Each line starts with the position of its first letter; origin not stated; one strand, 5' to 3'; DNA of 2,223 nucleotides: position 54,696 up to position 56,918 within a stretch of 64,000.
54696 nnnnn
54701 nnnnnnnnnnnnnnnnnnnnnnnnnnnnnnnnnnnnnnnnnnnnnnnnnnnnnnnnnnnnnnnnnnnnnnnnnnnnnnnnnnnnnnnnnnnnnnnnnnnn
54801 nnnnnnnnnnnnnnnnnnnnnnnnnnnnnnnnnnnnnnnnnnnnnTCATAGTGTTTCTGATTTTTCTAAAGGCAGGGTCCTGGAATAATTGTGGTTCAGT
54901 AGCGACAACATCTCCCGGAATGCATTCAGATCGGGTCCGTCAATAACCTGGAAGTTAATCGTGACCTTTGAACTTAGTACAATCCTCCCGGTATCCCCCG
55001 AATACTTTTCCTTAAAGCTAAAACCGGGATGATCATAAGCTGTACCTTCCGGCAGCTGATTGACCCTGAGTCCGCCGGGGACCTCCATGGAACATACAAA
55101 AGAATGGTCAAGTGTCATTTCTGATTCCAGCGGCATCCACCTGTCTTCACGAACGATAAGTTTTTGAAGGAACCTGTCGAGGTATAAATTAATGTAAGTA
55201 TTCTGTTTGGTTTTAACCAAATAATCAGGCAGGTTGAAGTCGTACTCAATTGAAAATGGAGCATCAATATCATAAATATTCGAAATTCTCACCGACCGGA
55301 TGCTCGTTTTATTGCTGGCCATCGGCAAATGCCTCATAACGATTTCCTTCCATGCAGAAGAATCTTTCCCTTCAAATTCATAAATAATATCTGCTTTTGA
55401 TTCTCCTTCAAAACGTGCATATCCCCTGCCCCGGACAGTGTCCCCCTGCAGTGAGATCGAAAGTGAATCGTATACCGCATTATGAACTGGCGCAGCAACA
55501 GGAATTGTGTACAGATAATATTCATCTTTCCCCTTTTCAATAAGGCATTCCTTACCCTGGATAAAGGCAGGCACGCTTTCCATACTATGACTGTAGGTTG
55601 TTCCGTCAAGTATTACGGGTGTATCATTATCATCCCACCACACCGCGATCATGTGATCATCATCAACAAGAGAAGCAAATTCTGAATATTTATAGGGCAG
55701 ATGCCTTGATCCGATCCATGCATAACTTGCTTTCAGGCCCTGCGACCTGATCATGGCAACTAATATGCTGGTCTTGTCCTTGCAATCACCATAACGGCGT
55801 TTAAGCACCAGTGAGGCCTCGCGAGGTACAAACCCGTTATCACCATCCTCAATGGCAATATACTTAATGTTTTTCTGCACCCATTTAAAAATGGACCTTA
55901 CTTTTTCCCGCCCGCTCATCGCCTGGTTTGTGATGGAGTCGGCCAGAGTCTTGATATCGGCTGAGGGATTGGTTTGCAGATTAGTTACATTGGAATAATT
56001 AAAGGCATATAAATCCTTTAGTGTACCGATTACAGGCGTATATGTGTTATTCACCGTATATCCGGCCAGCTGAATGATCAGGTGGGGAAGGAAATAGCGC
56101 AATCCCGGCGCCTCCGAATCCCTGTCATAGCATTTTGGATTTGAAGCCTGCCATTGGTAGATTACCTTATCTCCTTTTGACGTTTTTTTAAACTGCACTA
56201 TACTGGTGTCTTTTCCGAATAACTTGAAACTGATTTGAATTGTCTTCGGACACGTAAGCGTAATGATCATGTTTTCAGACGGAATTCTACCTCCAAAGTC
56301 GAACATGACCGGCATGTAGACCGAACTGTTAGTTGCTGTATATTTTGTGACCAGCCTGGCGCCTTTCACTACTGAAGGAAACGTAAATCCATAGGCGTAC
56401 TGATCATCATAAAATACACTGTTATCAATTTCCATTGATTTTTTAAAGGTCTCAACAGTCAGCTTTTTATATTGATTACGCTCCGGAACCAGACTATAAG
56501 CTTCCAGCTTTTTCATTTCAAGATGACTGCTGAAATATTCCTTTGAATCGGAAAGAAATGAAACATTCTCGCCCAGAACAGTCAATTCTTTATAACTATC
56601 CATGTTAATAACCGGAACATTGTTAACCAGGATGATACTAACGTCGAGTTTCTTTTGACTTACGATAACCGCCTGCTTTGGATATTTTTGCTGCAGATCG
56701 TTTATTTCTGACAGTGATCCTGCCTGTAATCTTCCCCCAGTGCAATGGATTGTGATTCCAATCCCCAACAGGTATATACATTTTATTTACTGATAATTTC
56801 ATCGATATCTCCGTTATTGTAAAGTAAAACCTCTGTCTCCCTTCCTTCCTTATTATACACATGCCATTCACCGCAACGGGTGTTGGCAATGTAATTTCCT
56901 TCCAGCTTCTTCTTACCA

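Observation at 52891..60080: A tightly coupled minus-strand operon pairs a secreted TPR+MORN-variant repeat protein with one active and one degenerate DUF3857/transglutaminase-like protein, a candidate uncharacterised envelope system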

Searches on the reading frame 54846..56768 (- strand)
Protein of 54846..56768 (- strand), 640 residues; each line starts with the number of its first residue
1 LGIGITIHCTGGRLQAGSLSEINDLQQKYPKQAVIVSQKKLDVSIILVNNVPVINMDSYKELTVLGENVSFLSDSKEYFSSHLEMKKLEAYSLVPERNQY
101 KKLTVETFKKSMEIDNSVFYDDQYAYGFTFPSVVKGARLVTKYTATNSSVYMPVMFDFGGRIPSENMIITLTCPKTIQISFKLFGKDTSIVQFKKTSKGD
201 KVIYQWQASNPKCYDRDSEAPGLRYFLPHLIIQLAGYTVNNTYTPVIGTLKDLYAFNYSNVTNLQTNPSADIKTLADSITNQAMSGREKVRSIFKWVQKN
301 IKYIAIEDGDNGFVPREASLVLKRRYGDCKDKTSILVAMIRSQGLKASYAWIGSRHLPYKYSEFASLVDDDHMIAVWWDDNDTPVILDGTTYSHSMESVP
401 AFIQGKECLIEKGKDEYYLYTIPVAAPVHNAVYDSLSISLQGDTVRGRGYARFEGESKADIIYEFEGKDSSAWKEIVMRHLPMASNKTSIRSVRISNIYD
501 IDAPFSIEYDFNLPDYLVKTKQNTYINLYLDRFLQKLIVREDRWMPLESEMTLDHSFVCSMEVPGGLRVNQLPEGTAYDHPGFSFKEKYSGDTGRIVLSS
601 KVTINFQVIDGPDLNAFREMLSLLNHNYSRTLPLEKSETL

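Call 3: search_protein_families(library=pfam, proteins=[window:54846-56768:-], max_evalue=0.01)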
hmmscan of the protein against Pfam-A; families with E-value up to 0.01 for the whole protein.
window:54846-56768:- (640 aa): 2 families
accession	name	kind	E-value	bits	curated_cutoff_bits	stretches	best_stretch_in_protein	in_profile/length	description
PF01841.26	Transglut_core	-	5.3e-11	43.2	23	1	273-350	1-75/108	Transglutaminase-like superfamily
PF12969.12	DUF3857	-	2.6e-09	37.8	24.6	1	84-211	37-166/170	Domain of Unknown Function with PDB structure (DUF3857)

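Call 4: search_protein_families(library=ncbifam, proteins=[window:54846-56768:-], max_evalue=0.01)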
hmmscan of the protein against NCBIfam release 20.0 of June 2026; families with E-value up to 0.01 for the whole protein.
window:54846-56768:- (640 aa): 0 families

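Call 14: search_solved_structures(query=window:54846-56768:-, max_evalue=0.01, show_alignments=2)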
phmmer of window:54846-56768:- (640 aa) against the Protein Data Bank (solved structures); distinct sequences matched with E-value up to 0.01: 0.

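Call 26: search_solved_structures(query=A2, max_evalue=1, show_alignments=2)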
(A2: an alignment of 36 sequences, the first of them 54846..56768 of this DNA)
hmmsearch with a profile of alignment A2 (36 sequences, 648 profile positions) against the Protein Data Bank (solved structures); distinct sequences matched with E-value up to 1: 1.
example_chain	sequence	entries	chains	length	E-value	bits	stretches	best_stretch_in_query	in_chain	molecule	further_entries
3kd4_A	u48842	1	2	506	8.4e-08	34.4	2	130-243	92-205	Putative protease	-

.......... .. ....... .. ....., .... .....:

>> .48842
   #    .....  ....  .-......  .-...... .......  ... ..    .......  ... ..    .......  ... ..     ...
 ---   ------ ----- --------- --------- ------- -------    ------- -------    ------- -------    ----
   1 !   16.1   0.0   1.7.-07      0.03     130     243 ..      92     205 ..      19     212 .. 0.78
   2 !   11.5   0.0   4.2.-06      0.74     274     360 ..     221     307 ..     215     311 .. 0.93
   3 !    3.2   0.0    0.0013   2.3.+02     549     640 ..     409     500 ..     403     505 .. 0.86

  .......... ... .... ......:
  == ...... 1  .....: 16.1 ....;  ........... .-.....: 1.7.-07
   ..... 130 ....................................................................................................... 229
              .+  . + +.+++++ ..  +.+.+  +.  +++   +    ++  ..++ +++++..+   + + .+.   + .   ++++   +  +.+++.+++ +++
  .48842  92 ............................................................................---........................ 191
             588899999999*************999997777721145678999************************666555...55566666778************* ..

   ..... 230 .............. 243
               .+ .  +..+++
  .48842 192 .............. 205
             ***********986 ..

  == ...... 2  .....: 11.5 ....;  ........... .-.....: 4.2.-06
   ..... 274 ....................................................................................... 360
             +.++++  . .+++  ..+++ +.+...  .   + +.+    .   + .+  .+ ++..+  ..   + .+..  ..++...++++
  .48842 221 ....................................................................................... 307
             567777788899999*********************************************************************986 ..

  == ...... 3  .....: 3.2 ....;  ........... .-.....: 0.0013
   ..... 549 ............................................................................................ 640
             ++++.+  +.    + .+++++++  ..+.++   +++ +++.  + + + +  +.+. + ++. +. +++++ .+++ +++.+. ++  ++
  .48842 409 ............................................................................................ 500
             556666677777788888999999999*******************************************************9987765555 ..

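Call 28: find_homologous_proteins(query=window:54846-56768:-)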
Query window:54846-56768:- (640 aa): 1398 proteins with E <= 0.001 among 8000 candidates; the best 120 are listed.
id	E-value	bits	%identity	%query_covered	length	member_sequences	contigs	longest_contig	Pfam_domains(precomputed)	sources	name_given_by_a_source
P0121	0.0e+0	1352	90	100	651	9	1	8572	PF12969.13,PF01841.26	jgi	jgi:hypothetical protein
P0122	0.0e+0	1351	91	100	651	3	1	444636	PF12969.13,PF01841.26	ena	-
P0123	0.0e+0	1347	90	100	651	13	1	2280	PF12969.13,PF01841.26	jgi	jgi:hypothetical protein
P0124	0.0e+0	1336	89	100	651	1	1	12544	PF12969.13,PF01841.26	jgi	jgi:hypothetical protein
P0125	0.0e+0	1316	88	100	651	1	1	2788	PF12969.13,PF01841.26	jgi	jgi:hypothetical protein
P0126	0.0e+0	1314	88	100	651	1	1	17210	PF12969.13,PF01841.26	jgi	jgi:hypothetical protein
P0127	0.0e+0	1313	88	100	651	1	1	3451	PF12969.13,PF01841.26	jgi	jgi:hypothetical protein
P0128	0.0e+0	1249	83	100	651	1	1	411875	PF12969.13,PF01841.26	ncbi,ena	-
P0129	0.0e+0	1130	92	83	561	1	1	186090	PF12969.13,PF01841.26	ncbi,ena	-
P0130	8.8e-293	991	65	100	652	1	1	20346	PF12969.13,PF01841.26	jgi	jgi:hypothetical protein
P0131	8.8e-267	905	61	97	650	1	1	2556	PF12969.13,PF01841.26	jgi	jgi:hypothetical protein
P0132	8.1e-243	826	58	97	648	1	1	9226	PF01841.26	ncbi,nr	ncbi:MAG: transglutaminase domain-containing protein [Bacteroidales bacterium]|nr:transglutaminase d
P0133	5.3e-240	816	56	97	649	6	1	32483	PF01841.26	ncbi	-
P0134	3.4e-238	810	56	97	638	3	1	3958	PF01841.26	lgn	-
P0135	1.8e-236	805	56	97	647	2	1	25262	PF01841.26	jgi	jgi:hypothetical protein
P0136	1.4e-235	802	56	97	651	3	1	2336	PF12969.13,PF01841.26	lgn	-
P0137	4.7e-224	764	54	96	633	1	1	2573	PF12969.13,PF01841.26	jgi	jgi:hypothetical protein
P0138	4.3e-223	761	53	96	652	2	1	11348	PF01841.26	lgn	-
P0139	1.3e-221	756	53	96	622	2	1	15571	PF01841.26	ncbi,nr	ncbi:MAG: transglutaminase domain-containing protein [Bacteroidales bacterium]|nr:transglutaminase d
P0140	2.0e-221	755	53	97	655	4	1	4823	PF12969.13,PF01841.26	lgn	-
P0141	1.0e-220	753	53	97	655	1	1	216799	PF12969.13,PF01841.26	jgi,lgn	jgi:hypothetical protein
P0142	1.6e-219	749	52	100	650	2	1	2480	PF12969.13,PF01841.26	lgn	-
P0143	7.4e-217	740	51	99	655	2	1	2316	PF01841.26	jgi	jgi:hypothetical protein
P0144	4.3e-205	701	49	97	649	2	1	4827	PF12969.13,PF01841.26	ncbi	-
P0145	4.8e-204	698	48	98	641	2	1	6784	PF12969.13,PF01841.26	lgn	-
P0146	5.5e-203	694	50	96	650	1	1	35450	PF12969.13,PF01841.26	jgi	jgi:hypothetical protein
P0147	1.7e-202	693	50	97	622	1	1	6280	PF12969.13,PF01841.26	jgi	jgi:transglutaminase-like putative cysteine protease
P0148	2.6e-202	692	49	95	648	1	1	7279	PF12969.13,PF01841.26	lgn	-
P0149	4.1e-201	688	48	98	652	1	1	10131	PF12969.13,PF01841.26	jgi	jgi:hypothetical protein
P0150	5.6e-201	687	48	97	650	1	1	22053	PF12969.13,PF01841.26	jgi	jgi:hypothetical protein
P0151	1.1e-200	687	49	95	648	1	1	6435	PF12969.13,PF01841.26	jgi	jgi:hypothetical protein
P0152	2.9e-200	685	48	98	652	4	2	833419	PF12969.13,PF01841.26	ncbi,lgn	-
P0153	6.1e-200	684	48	99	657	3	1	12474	PF01841.26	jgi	jgi:hypothetical protein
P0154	8.4e-200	684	48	98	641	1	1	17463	PF12969.13,PF01841.26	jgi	-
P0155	1.3e-199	683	48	98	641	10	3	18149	PF01841.26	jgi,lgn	jgi:hypothetical protein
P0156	1.9e-198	679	48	99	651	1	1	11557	PF12969.13,PF01841.26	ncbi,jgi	-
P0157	2.0e-198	679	48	95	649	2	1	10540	PF12969.13,PF01841.26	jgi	-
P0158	1.1e-195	670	45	99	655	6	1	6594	PF12969.13,PF01841.26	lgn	-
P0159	1.3e-195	670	60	74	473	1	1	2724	PF01841.26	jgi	jgi:hypothetical protein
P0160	3.5e-195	668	48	97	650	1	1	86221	PF12969.13,PF01841.26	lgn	-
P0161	6.7e-195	667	50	96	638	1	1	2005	PF12969.13,PF01841.26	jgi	jgi:transglutaminase-like putative cysteine protease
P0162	1.7e-194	666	45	97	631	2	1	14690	PF12969.13,PF01841.26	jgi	jgi:transglutaminase-like putative cysteine protease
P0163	2.7e-194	665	47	98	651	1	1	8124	PF12969.13,PF01841.26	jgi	jgi:hypothetical protein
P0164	6.3e-194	664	47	97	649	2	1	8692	PF12969.13,PF01841.26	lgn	-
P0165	8.0e-194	664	47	98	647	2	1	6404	PF12969.13,PF01841.26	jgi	jgi:hypothetical protein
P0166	6.1e-192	658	47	96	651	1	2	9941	PF12969.13,PF01841.26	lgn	-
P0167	1.6e-191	656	47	96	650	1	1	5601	PF12969.13,PF01841.26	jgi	jgi:hypothetical protein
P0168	8.3e-191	654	45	99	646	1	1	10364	PF12969.13,PF01841.26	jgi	jgi:hypothetical protein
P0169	1.2e-190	653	47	98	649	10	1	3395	PF12969.13,PF01841.26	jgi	jgi:transglutaminase-like putative cysteine protease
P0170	1.5e-190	653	47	98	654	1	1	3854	PF12969.13,PF01841.26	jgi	jgi:hypothetical protein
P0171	2.4e-190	652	47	97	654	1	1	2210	PF12969.13,PF01841.26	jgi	jgi:hypothetical protein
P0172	2.6e-190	652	45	97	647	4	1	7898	PF12969.13,PF01841.26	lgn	-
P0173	1.0e-189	650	45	99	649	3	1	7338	PF12969.13,PF01841.26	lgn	-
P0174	1.3e-189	650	45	97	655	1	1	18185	PF12969.13,PF01841.26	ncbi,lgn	-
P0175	2.3e-189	649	46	98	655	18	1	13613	PF12969.13,PF01841.26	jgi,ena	-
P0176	2.6e-189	649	46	98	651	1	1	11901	PF12969.13,PF01841.26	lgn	-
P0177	2.8e-189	649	45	98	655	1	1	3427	PF12969.13,PF01841.26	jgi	-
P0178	3.2e-189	649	47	96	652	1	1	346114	PF12969.13,PF01841.26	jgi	-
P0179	7.9e-189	647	46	98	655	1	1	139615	PF12969.13,PF01841.26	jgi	jgi:Transglutaminase-like superfamily/Domain of Unknown Function with PDB structure (DUF3857)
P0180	1.8e-188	646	46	98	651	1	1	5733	PF12969.13,PF01841.26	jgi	jgi:hypothetical protein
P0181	2.2e-188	646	47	96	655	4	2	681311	PF12969.13,PF01841.26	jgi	jgi:hypothetical protein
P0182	5.9e-188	644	46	98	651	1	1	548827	PF12969.13,PF01841.26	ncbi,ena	-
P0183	1.8e-187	643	46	98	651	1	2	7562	PF12969.13,PF01841.26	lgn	-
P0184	4.1e-187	642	46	98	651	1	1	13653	PF01841.26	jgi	jgi:hypothetical protein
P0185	8.1e-187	641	46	99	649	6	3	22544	PF12969.13,PF01841.26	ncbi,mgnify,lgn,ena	mgnify:CR=1 FL=1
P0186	1.0e-186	640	45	96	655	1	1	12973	PF12969.13,PF01841.26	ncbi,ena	-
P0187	1.0e-186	640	46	96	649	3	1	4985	PF12969.13,PF01841.26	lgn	-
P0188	1.2e-186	640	46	98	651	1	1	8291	PF12969.13,PF01841.26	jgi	jgi:hypothetical protein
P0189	2.9e-186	639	46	98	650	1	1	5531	PF12969.13,PF01841.26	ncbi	-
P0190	1.2e-185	637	45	98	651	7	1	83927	PF12969.13,PF01841.26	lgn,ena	-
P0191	6.9e-185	634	46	96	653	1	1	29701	PF01841.26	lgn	-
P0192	1.5e-184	633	45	99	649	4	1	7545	PF12969.13,PF01841.26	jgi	-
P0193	2.2e-184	633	46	98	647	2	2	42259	PF12969.13,PF01841.26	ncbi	-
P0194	5.0e-184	631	46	97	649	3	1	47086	PF12969.13,PF01841.26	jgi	jgi:hypothetical protein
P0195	7.6e-184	631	45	98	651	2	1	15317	PF12969.13,PF01841.26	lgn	-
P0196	1.0e-183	630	45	98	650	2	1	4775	PF12969.13,PF01841.26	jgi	jgi:hypothetical protein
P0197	4.2e-183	628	45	98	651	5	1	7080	PF12969.13,PF01841.26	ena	-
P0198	7.5e-183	628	55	76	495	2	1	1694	PF01841.26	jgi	-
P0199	1.9e-182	626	46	96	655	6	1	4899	PF12969.13,PF01841.26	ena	-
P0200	1.8e-181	623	44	98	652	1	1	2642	PF12969.13,PF01841.26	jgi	jgi:hypothetical protein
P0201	1.2e-180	620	44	97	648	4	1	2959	PF12969.13,PF01841.26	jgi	jgi:transglutaminase-like putative cysteine protease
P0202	2.2e-180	619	45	96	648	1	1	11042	PF12969.13,PF01841.26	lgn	-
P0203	1.9e-179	616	44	98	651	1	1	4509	PF12969.13,PF01841.26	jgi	jgi:hypothetical protein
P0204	2.7e-179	616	45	96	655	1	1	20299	PF12969.13,PF01841.26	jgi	jgi:transglutaminase-like putative cysteine protease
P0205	4.1e-179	615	44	98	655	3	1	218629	PF12969.13,PF01841.26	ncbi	-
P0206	3.0e-178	612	45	98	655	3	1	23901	PF12969.13,PF01841.26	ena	-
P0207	6.4e-178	611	44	96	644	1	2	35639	PF12969.13,PF01841.26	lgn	-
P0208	6.7e-177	608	44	99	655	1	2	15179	PF12969.13,PF01841.26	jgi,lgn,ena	-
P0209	1.1e-175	604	44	98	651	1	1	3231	PF12969.13,PF01841.26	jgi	jgi:hypothetical protein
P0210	2.2e-175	603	45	90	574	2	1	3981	PF12969.13,PF01841.26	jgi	jgi:hypothetical protein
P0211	3.5e-174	599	43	97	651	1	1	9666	PF12969.13,PF01841.26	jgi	jgi:hypothetical protein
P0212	4.9e-174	598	42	99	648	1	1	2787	PF12969.13,PF01841.26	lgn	-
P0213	8.0e-174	598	43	96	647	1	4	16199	PF12969.13,PF01841.26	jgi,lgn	jgi:hypothetical protein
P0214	1.3e-173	597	43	99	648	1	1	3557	PF12969.13,PF01841.26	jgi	jgi:transglutaminase-like putative cysteine protease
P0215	4.9e-173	595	43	98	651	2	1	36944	PF12969.13,PF01841.26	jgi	-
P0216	5.6e-173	595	42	97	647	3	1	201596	PF12969.13,PF01841.26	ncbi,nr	ncbi:MAG: DUF3857 domain-containing protein [Bacteroidales bacterium]|nr:DUF3857 domain-containing p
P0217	5.2e-172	592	44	98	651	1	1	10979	PF12969.13,PF01841.26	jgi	jgi:hypothetical protein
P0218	3.8e-169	582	42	97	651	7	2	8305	PF12969.13,PF01841.26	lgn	-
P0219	7.4e-169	581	48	83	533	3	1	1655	PF12969.13,PF01841.26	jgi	jgi:hypothetical protein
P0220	9.0e-169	581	42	96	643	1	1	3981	PF12969.13,PF01841.26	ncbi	-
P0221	1.2e-168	581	41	97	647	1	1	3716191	PF12969.13,PF01841.26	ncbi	ncbi:MAG: DUF3857 domain-containing protein [Lentimicrobium sp.]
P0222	1.4e-166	574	42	95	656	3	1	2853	PF12969.13,PF01841.26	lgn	-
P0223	1.7e-164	567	42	95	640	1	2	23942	PF12969.13,PF01841.26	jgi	jgi:transglutaminase-like putative cysteine protease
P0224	2.8e-162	560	42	97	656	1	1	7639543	PF12969.13,PF01841.26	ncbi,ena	-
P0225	3.0e-162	560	42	97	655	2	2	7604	PF12969.13,PF01841.26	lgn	-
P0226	7.9e-162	558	43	96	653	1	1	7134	PF12969.13,PF01841.26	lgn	-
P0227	2.2e-160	553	40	100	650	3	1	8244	PF01841.26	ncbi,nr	ncbi:MAG: transglutaminase family protein [Bacteroidota bacterium]|nr:transglutaminase family protei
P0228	2.7e-160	553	42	97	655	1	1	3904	PF12969.13,PF01841.26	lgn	-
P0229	1.5e-159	551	42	96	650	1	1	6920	PF12969.13,PF01841.26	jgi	-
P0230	2.0e-159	550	40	96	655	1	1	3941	PF12969.13,PF01841.26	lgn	-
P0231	4.4e-159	549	42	93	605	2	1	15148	PF12969.13,PF01841.26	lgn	-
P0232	4.4e-158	546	42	97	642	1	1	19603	PF12969.13,PF01841.26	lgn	-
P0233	6.1e-158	545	42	97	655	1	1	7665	PF12969.13,PF01841.26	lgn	-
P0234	1.0e-157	545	40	98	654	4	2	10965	PF12969.13,PF01841.26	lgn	-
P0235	1.3e-157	544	41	98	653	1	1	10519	PF12969.13,PF01841.26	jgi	jgi:transglutaminase-like putative cysteine protease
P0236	1.9e-157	544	41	96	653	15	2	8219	PF12969.13,PF01841.26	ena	-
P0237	3.9e-157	543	39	97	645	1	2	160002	PF12969.13,PF01841.26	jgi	-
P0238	4.6e-157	542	42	96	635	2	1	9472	PF12969.13,PF01841.26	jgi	jgi:hypothetical protein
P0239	7.3e-157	542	41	90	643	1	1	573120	PF12969.13,PF01841.26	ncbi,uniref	ncbi:transglutaminase-like domain-containing protein [Carboxylicivirga sp. RSCT41]|uniref:transgluta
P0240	8.2e-157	542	40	98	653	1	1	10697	PF01841.26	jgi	jgi:hypothetical protein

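Call 48: predict_structure(alignment_id=A4)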
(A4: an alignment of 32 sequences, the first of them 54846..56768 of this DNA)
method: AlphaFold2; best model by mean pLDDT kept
length: 640 residues; sequences in the alignment: 32
mean_pLDDT: 89.9   pTM: 0.85
mean pLDDT of the five models: 89.9, 89.1, 88.7, 88.5, 88.0
residues with pLDDT >= 90: 463; 70-90: 135; 50-70: 25; < 50: 17
segments of 3 or more residues with pLDDT < 50: 1-14
pLDDT, mean of each block of 10 residues (from residue 1): 41 52 87 94 96 97 88 88 91 88 94 61 85 93 94 93 95 97 95 97 96 91 95 96 95 93 81 96 95 94 70 79 90 95 95 93 93 94 93 89 96 94 96 95 91 93 91 92 81 94 94 88 87 90 93 97 87 94 97 91 97 95 94 77
secondary structure, 60 per line:
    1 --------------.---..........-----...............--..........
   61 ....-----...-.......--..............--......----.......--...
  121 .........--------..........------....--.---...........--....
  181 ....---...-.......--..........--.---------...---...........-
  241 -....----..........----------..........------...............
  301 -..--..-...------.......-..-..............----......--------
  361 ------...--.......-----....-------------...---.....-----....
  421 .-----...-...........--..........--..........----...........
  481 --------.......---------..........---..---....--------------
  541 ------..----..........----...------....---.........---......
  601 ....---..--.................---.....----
elements in order: H19-28 E34-48 E51-64 E74-80 E83-96 E99-104 E109-115 E118-129 E138-147 E154-157 E164-174 E177-184 E192-198 E201-210 E229-239 E242-245 H250-259 H270-279 H286-300 H318-324 H329-342 E347-352 E372-378 E384-387 E407-411 E417-421 E431-441 E444-453 H456-465 H470-480 E489-495 E505-514 E523-526 E553-562 E567-569 E576-579 E583-591 E595-604 H612-628 E632-636

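Call 51: search_protein_families(library=pfam, alignment_id=A2, max_evalue=0.01)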
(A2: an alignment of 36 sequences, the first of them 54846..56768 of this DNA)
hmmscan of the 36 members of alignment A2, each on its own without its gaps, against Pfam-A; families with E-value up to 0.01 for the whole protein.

A. member 1, window:54846-56768:- (640 aa): 2 families
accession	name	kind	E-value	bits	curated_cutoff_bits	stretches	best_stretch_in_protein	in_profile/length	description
PF01841.26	Transglut_core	-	5.3e-11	43.2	23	1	273-350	1-75/108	Transglutaminase-like superfamily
PF12969.12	DUF3857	-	2.6e-09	37.8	24.6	1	84-211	37-166/170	Domain of Unknown Function with PDB structure (DUF3857)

B. families by the number of members that match (of 36 scanned): 5 families
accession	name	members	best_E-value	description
PF01841.26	Transglut_core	36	5.9e-13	Transglutaminase-like superfamily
PF12969.12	DUF3857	35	4.9e-19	Domain of Unknown Function with PDB structure (DUF3857)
PF12970.12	DUF3858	18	2e-05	Domain of Unknown Function with PDB structure (DUF3858)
PF04473.18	DUF553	2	0.0041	Transglutaminase-like domain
PF10141.14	ssDNA-exonuc_C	1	0.0059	Single-strand DNA-specific exonuclease, C terminal domain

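Call 56: search_protein_families(library=padloc, proteins=[window:54846-56768:-], max_evalue=0.01)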
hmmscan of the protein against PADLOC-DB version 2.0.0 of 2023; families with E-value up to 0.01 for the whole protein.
window:54846-56768:- (640 aa): 0 families
